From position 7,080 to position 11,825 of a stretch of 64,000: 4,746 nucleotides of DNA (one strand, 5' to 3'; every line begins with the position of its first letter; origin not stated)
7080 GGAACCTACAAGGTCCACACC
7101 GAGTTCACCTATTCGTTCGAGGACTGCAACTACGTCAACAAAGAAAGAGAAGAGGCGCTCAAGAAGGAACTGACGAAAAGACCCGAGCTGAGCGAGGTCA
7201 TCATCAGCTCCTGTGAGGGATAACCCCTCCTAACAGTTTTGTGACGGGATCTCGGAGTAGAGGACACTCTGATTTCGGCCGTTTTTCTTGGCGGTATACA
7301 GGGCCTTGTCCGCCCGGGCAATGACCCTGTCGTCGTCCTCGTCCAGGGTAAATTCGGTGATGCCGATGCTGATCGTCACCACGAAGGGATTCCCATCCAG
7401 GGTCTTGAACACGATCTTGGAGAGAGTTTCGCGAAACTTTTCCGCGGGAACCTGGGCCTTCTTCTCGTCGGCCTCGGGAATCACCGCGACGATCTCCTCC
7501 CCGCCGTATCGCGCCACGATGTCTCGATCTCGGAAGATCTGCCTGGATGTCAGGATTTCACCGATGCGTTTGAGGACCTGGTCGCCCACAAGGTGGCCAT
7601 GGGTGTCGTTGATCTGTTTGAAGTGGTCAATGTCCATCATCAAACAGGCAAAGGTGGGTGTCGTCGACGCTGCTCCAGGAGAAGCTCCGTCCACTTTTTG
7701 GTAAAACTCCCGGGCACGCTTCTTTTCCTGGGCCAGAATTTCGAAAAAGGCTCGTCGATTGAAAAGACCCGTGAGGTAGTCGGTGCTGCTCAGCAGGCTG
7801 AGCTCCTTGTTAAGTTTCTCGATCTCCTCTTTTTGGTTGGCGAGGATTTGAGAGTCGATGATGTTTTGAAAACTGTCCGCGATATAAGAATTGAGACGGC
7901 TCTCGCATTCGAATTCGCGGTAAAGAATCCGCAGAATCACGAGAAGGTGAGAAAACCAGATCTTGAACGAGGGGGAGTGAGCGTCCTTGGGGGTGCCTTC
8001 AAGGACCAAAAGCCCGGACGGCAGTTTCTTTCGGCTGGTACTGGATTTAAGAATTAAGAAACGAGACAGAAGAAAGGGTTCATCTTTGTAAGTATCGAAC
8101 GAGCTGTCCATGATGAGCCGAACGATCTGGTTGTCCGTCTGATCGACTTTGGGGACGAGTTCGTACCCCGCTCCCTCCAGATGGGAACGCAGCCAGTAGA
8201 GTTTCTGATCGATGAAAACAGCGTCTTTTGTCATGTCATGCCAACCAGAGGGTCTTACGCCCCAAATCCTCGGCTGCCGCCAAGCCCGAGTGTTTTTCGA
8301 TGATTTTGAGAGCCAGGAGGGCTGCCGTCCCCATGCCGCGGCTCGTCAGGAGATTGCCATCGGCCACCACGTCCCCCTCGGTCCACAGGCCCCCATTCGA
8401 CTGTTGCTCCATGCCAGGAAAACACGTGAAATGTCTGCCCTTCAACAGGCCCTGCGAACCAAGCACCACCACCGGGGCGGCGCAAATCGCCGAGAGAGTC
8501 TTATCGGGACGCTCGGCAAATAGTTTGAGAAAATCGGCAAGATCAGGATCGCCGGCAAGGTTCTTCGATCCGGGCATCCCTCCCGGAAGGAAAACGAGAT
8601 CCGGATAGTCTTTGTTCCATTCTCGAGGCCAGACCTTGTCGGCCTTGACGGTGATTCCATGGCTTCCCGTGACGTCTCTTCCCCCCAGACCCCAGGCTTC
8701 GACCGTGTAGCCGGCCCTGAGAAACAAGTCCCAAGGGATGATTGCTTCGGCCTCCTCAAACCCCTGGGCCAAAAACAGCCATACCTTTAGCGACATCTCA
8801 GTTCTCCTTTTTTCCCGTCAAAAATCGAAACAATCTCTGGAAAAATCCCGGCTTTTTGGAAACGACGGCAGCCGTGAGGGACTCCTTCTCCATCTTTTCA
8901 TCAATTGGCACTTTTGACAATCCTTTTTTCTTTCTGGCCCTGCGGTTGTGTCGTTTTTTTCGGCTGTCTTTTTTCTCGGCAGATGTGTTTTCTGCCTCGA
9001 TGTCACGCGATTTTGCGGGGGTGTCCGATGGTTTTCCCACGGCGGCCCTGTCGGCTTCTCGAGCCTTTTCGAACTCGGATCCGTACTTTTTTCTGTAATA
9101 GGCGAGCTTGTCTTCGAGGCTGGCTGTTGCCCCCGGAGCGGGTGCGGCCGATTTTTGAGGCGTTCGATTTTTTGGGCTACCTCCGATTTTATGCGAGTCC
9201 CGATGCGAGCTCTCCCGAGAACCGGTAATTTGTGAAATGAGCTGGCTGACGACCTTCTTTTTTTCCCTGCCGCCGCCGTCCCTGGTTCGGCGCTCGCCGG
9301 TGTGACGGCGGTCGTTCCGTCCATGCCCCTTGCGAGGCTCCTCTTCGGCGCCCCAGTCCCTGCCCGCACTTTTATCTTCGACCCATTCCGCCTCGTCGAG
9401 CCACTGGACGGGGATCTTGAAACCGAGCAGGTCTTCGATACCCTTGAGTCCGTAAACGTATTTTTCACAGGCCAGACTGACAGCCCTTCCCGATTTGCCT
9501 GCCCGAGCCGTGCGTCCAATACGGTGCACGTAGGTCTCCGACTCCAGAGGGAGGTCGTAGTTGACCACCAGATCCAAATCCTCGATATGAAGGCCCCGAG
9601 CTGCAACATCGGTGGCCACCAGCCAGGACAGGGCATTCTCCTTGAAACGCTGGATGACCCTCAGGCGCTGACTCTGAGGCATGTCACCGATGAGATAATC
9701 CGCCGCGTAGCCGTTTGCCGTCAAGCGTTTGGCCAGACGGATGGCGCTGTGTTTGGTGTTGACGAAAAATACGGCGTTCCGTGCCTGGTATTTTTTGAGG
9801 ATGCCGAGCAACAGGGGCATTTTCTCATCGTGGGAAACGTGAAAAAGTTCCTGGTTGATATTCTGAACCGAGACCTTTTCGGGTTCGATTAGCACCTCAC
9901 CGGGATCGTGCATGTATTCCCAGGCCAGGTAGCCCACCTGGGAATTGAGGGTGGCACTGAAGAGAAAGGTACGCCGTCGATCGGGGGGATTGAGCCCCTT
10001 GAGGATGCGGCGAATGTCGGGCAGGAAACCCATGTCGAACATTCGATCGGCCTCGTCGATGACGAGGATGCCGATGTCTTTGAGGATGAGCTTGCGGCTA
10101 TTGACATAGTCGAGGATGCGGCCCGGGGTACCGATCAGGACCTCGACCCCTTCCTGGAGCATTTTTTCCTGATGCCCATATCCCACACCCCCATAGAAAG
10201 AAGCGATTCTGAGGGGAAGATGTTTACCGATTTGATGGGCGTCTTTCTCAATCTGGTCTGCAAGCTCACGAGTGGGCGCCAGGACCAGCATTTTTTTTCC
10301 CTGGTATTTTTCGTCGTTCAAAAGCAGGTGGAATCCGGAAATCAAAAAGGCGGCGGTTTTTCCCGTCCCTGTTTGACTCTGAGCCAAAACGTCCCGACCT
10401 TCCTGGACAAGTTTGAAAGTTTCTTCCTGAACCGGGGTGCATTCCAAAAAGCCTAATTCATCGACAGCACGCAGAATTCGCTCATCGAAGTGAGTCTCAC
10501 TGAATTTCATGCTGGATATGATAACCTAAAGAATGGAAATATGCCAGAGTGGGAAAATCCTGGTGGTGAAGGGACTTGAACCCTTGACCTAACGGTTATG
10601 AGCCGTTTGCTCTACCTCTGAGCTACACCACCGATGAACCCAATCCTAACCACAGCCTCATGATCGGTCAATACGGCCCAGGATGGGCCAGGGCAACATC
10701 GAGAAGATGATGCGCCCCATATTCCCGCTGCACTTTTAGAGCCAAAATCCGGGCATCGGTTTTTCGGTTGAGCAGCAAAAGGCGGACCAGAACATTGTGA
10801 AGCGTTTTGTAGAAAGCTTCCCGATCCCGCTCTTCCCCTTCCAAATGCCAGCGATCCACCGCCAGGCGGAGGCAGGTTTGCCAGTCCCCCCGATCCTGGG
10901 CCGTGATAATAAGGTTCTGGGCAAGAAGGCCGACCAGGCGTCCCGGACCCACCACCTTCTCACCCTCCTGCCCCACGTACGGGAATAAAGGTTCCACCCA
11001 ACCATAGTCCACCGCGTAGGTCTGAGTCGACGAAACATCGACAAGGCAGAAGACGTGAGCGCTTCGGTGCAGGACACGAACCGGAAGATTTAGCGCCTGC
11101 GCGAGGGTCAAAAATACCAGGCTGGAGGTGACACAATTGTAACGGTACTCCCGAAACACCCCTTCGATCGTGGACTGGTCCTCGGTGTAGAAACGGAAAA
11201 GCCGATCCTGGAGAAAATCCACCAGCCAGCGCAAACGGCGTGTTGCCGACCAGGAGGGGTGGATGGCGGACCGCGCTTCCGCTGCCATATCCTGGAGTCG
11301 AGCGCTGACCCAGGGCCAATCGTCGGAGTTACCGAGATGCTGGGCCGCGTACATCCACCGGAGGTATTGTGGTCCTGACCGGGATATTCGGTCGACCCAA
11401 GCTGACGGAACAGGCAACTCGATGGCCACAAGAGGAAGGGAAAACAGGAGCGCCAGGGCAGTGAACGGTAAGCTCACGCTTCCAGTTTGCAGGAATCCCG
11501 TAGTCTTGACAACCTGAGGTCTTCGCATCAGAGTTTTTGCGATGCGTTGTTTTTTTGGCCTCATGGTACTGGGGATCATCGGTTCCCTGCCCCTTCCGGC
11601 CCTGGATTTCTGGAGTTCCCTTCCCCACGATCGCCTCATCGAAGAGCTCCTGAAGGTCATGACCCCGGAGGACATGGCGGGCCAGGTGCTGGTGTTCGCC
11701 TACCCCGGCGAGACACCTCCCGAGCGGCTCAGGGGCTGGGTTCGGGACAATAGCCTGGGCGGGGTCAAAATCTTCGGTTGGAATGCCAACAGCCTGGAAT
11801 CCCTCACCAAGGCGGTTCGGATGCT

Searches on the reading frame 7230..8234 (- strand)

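Call 65: search_protein_families(library=pfam, proteins=[window:7230-8234:-], max_evalue=0.0001)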
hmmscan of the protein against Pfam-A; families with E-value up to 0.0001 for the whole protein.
window:7230-8234:- (334 aa): 1 family
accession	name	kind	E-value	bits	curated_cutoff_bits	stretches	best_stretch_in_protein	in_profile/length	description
PF00990.26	GGDEF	-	5.6e-40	137.2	23.8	1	150-322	2-161/161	Diguanylate cyclase, GGDEF domain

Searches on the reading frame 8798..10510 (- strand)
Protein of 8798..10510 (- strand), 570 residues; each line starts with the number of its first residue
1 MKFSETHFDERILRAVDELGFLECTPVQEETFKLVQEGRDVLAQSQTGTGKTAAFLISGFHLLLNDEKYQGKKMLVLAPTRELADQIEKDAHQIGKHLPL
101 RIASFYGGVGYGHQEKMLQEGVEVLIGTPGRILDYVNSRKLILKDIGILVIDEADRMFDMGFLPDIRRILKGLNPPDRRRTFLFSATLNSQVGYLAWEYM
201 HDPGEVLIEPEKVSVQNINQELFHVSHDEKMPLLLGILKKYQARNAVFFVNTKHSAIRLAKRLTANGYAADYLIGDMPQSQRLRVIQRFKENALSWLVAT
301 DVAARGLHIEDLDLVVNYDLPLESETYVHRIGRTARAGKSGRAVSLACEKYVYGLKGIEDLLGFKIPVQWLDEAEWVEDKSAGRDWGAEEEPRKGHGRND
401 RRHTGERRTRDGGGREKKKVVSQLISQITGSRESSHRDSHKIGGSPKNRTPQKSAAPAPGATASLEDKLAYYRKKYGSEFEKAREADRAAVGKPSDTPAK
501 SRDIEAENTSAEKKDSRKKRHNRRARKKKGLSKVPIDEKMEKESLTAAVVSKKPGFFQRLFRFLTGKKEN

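Call 63: find_encoding_contigs(protein=window:8798-10510:-, flank=10000, max_places=1)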
Protein window:8798-10510:- (570 aa): 1 contig read that carries it; 1 place shown.
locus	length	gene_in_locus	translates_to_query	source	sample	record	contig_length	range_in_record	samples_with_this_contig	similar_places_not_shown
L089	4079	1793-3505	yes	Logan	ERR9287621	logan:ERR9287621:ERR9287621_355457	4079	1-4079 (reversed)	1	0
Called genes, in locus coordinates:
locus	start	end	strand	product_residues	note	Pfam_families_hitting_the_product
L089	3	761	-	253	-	?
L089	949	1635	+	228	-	PF13369:Transglut_core2 (weak)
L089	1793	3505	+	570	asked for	PF04851:ResIII, PF00270:DEAD, PF00271:Helicase_C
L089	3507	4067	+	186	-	PF01965:DJ-1_PfpI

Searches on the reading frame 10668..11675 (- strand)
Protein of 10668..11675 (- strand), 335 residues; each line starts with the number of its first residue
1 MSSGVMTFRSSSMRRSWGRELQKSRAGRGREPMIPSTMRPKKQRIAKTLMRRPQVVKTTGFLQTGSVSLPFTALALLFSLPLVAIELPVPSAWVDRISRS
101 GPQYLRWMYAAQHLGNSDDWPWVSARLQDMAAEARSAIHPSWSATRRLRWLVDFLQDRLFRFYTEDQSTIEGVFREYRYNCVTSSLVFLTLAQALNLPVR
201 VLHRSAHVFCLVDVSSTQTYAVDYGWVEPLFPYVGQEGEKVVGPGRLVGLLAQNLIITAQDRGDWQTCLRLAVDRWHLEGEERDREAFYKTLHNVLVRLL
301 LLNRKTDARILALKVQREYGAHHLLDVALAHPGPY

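Call 65: search_protein_families(library=pfam, proteins=[window:10668-11675:-], max_evalue=0.0001)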
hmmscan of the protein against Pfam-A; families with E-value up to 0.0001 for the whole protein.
window:10668-11675:- (335 aa): 1 family
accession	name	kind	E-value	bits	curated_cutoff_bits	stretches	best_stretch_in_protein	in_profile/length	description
PF13369.12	Transglut_core2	-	1.4e-06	28.3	23.5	1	122-217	2-103/155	Transglutaminase-like superfamily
